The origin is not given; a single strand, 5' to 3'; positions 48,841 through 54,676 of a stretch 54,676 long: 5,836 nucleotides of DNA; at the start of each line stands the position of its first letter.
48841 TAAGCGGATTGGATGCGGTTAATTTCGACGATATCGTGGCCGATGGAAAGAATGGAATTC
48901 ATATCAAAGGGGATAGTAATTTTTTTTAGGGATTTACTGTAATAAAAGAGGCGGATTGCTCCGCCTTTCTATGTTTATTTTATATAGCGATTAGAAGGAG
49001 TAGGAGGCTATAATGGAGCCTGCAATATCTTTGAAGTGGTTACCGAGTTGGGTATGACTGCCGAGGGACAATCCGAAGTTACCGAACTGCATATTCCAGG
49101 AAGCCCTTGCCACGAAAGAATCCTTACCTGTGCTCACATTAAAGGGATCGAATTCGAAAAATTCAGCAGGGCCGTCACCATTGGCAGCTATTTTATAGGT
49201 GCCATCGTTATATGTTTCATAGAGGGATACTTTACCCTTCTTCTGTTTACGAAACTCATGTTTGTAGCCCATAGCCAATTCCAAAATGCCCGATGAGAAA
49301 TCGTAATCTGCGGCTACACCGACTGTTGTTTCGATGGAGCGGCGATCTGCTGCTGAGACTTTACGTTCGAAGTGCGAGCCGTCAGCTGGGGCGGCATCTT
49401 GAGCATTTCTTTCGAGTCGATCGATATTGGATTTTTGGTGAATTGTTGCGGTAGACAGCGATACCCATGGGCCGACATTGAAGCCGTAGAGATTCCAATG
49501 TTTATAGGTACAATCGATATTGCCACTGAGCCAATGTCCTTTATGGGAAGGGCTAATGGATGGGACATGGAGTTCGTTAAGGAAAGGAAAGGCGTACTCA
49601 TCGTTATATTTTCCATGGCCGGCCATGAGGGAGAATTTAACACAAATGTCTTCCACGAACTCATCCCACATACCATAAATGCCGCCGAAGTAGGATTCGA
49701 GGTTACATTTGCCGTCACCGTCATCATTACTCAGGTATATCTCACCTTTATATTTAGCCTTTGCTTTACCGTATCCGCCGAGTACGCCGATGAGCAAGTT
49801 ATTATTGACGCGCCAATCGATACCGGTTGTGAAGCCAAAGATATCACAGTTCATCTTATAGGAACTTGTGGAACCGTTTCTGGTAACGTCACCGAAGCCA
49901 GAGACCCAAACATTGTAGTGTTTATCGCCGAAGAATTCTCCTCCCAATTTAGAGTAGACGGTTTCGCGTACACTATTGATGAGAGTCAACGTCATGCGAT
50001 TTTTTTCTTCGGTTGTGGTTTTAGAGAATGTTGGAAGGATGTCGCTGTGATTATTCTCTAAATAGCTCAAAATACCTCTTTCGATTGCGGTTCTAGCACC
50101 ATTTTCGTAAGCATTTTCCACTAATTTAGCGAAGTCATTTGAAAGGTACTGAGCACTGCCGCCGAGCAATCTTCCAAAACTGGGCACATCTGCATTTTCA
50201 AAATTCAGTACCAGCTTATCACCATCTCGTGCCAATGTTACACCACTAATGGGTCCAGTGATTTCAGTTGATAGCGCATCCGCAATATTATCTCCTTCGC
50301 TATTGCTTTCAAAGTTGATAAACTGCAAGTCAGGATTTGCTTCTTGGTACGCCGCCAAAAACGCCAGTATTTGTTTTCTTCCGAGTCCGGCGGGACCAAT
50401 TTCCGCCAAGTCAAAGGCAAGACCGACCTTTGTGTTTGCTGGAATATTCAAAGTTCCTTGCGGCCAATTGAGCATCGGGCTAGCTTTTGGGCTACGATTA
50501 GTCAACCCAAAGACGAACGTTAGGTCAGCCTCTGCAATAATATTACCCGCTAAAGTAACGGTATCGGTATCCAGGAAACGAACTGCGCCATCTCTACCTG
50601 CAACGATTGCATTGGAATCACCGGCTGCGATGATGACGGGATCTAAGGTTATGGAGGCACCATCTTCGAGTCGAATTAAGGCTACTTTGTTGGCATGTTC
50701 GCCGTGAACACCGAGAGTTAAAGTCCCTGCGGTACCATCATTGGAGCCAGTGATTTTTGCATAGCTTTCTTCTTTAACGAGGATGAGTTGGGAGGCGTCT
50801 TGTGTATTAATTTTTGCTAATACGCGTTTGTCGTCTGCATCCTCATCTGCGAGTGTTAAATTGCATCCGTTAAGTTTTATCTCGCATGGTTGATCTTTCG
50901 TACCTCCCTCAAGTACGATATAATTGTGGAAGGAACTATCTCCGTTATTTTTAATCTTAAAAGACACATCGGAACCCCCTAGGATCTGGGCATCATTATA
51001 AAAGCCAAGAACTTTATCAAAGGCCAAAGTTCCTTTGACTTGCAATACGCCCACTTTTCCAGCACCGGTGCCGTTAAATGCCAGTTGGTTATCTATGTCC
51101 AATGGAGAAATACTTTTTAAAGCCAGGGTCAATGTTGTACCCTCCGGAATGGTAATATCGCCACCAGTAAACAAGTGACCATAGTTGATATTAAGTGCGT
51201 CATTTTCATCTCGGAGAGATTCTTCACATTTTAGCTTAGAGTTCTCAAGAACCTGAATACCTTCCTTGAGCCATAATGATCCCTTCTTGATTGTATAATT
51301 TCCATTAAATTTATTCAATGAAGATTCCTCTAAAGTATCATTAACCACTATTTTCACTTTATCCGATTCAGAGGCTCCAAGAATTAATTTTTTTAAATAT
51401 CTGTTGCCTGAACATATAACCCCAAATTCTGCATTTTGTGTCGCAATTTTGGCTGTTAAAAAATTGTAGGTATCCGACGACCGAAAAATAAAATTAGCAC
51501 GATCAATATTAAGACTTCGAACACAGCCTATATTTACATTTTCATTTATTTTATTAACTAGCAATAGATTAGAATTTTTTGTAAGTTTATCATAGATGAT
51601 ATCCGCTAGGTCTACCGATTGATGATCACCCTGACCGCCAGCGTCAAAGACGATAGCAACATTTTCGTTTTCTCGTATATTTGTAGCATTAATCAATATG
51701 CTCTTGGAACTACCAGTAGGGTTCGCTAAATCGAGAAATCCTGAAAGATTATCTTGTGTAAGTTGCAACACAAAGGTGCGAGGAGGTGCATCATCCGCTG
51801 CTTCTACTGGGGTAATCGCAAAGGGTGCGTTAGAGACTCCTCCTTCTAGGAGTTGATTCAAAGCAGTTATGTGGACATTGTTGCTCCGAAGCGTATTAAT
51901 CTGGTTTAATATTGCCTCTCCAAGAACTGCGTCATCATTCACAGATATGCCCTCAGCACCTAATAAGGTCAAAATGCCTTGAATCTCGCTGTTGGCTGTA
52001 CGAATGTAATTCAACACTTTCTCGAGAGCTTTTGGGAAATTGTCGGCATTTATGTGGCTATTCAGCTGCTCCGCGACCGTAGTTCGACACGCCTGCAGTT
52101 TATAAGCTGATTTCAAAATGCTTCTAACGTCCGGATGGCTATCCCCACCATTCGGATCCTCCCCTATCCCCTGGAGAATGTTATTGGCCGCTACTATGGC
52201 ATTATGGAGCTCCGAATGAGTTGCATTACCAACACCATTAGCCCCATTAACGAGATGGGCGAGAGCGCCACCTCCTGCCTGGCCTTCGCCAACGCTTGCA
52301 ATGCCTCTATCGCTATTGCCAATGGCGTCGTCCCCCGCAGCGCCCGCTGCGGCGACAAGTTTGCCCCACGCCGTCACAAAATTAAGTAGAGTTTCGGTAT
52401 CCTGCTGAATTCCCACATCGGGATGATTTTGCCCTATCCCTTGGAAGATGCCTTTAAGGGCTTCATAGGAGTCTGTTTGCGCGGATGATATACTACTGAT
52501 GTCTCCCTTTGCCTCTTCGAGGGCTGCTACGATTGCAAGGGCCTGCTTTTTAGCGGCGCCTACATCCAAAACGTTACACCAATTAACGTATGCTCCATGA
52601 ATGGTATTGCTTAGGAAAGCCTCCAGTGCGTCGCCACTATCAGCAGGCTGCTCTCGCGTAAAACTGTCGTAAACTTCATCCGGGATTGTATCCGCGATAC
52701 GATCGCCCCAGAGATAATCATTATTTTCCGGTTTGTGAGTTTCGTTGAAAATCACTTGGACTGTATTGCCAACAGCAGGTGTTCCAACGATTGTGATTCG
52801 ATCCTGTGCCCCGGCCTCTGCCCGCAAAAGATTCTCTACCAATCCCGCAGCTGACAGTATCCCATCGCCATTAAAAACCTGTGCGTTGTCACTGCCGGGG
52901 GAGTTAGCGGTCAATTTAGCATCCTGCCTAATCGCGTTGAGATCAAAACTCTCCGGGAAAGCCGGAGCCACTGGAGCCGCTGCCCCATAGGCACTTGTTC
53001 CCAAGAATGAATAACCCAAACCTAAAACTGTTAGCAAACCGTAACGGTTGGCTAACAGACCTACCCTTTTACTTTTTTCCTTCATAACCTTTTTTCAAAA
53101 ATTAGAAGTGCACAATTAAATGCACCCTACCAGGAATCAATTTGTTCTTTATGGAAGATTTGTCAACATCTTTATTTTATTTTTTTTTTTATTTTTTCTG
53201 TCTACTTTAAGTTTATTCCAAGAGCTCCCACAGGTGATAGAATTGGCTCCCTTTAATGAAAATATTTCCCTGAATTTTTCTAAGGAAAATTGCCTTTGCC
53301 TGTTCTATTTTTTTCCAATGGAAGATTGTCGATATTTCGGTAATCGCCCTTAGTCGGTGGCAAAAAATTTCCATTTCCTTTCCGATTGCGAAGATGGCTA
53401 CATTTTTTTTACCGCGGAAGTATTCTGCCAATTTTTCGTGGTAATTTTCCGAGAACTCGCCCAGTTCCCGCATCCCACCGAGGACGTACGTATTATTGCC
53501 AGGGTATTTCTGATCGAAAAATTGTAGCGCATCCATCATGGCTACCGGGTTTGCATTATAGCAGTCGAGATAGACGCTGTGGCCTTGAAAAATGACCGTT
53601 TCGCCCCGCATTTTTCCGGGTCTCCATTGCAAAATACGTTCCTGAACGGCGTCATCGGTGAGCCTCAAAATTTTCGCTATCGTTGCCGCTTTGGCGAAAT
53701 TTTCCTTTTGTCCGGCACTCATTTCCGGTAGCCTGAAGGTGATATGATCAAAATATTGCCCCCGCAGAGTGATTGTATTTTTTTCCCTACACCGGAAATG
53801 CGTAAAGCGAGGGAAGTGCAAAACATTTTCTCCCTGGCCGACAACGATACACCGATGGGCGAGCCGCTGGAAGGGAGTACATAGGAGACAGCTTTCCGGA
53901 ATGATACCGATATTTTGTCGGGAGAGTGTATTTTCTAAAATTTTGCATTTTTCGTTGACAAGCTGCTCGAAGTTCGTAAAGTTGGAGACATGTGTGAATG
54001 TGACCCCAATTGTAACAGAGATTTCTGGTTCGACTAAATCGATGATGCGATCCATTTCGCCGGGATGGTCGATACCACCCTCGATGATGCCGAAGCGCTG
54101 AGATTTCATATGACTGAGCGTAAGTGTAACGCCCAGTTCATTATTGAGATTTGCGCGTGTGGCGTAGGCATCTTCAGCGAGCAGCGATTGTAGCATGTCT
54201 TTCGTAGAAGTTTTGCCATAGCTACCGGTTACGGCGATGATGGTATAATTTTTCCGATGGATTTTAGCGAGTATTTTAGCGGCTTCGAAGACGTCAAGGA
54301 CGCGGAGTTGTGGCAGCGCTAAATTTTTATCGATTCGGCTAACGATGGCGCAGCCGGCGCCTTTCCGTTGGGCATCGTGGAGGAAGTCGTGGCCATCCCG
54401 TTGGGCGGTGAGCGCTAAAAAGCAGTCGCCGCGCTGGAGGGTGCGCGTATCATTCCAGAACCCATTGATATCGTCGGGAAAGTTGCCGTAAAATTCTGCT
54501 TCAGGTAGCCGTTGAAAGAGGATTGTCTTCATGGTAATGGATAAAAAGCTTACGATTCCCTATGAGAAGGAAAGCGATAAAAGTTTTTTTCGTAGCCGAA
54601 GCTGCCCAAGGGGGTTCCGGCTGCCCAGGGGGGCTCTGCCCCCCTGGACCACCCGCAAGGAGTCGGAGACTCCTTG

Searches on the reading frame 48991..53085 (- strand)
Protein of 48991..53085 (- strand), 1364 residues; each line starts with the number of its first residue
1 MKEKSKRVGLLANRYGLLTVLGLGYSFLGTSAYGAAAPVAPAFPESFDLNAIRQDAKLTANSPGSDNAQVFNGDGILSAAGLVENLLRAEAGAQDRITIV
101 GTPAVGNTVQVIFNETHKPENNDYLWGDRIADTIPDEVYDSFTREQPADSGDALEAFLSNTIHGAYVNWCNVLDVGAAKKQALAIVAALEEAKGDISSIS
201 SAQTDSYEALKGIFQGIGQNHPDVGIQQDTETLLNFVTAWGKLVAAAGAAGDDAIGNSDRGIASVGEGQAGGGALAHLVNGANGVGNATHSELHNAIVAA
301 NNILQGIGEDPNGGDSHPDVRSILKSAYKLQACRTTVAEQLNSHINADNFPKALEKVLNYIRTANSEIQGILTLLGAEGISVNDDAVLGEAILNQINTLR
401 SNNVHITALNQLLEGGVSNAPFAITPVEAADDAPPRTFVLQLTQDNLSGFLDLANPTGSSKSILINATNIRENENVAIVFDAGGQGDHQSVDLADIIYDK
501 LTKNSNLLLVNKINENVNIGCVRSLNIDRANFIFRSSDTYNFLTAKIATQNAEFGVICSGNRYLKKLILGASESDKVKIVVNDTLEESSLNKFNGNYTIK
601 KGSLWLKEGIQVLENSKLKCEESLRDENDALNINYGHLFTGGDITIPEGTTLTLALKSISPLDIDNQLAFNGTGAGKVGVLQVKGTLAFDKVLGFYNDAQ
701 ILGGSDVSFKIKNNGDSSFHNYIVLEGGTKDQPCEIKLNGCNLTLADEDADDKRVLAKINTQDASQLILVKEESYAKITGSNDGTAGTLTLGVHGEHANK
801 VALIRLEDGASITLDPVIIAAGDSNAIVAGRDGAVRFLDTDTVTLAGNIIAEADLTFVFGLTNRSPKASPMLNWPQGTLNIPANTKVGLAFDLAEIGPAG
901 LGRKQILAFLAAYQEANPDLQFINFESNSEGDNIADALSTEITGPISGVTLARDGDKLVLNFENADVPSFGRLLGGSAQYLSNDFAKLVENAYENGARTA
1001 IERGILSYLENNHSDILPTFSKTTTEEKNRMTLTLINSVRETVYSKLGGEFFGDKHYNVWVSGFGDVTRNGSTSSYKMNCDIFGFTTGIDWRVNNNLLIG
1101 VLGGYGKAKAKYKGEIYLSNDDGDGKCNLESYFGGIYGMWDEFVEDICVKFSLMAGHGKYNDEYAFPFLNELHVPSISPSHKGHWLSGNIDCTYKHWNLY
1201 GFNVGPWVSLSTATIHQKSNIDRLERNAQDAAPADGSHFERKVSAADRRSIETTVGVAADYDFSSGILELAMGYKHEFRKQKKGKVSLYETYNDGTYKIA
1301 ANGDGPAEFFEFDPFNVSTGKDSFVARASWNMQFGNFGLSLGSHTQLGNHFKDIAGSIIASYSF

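Call 15: search_protein_families(library=ncbifam, proteins=[window:48991-53085:-])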
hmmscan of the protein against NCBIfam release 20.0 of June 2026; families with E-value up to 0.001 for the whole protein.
window:48991-53085:- (1364 aa): 1 family
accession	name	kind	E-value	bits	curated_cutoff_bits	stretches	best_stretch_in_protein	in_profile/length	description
TIGR01414.1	autotrans_barl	domain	5.6e-09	35.5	16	1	1043-1364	148-432/432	autotransporter outer membrane beta-barrel domain-containing protein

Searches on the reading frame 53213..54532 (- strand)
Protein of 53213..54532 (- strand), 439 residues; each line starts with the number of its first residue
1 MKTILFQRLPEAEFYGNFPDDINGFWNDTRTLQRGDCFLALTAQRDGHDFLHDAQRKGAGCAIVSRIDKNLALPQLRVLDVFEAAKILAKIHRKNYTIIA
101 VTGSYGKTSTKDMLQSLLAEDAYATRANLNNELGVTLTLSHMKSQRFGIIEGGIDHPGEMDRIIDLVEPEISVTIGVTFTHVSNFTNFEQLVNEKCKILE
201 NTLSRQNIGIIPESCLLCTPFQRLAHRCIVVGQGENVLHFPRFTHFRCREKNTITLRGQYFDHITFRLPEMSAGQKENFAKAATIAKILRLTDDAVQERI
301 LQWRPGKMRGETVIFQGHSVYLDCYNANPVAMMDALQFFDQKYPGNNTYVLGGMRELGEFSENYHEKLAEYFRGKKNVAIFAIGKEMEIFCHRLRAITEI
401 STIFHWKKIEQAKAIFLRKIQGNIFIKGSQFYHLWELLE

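Call 15: search_protein_families(library=ncbifam, proteins=[window:53213-54532:-])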
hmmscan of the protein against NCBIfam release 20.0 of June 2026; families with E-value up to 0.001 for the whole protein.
window:53213-54532:- (439 aa): 15 families
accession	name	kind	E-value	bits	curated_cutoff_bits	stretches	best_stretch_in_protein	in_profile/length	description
TIGR01143.1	murF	subfamily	1.9e-76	257.7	288.6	1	28-437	2-414/418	UDP-N-acetylmuramoyl-tripeptide--D-alanyl-D-alanine ligase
NF008896.0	PRK11929.1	equivalog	2.8e-64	217.4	1023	1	27-435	532-950/965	bifunctional UDP-N-acetylmuramoyl-L-alanyl-D-glutamate--2,6-diaminopimelate ligase MurE/UDP-N-acetylmuramoyl-tripeptide--D-alanyl-D-alanine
NF008897.0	PRK11930.1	equivalog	7e-45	153.3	804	1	10-434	12-446/822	bifunctional UDP-N-acetylmuramoyl-tripeptide:D-alanyl-D-alanine ligase/alanine racemase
NF010693.0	PRK14093.1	equivalog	8.8e-44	149.9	544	1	12-392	18-416/479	UDP-N-acetylmuramoylalanyl-D-glutamyl-2,6-diaminopimelate--D-alanyl-D-alanine ligase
NF008041.0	PRK10773.1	equivalog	1.2e-39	136.4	551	1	22-391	24-399/453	UDP-N-acetylmuramoyl-tripeptide--D-alanyl-D-alanine ligase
TIGR01087.1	murD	equivalog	1.7e-13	50.5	211.95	1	93-411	101-398/441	UDP-N-acetylmuramoyl-L-alanine--D-glutamate ligase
NF001124.0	PRK00139.1-2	equivalog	7.7e-13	48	476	1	21-121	27-134/500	UDP-N-acetylmuramoyl-L-alanyl-D-glutamate--2,6-diaminopimelate ligase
NF001126.0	PRK00139.1-4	equivalog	2e-11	43.1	373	1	17-123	18-131/486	UDP-N-acetylmuramoyl-L-alanyl-D-glutamate--2,6-diaminopimelate ligase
TIGR01085.1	murE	subfamily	3.1e-11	42.8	257.3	1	22-120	4-109/472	UDP-N-acetylmuramyl-tripeptide synthetase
TIGR01082.1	murC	equivalog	1e-09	38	335.1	1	79-347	84-345/449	UDP-N-acetylmuramate--L-alanine ligase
NF053645.1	pMurC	equivalog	1.9e-07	30.1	560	1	79-204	86-215/492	pseudomurein biosynthesis peptide ligase pMurC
NF010628.0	PRK14022.1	equivalog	4.3e-07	29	536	1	22-121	35-136/483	UDP-N-acetylmuramoyl-L-alanyl-D-glutamate--L-lysine ligase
NF001123.0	PRK00139.1-1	equivalog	1.7e-05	23.7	586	1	25-117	23-128/493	UDP-N-acetylmuramoyl-L-alanyl-D-glutamate--2,6-diaminopimelate ligase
NF033197.0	F430_CfbE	equivalog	2.1e-05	23.6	250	1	86-122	88-125/430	coenzyme F430 synthase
NF053647.1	pMurD2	equivalog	0.00012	21.1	550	0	86-121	87-124/405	pseudomurein biosynthesis peptide ligase pMurD2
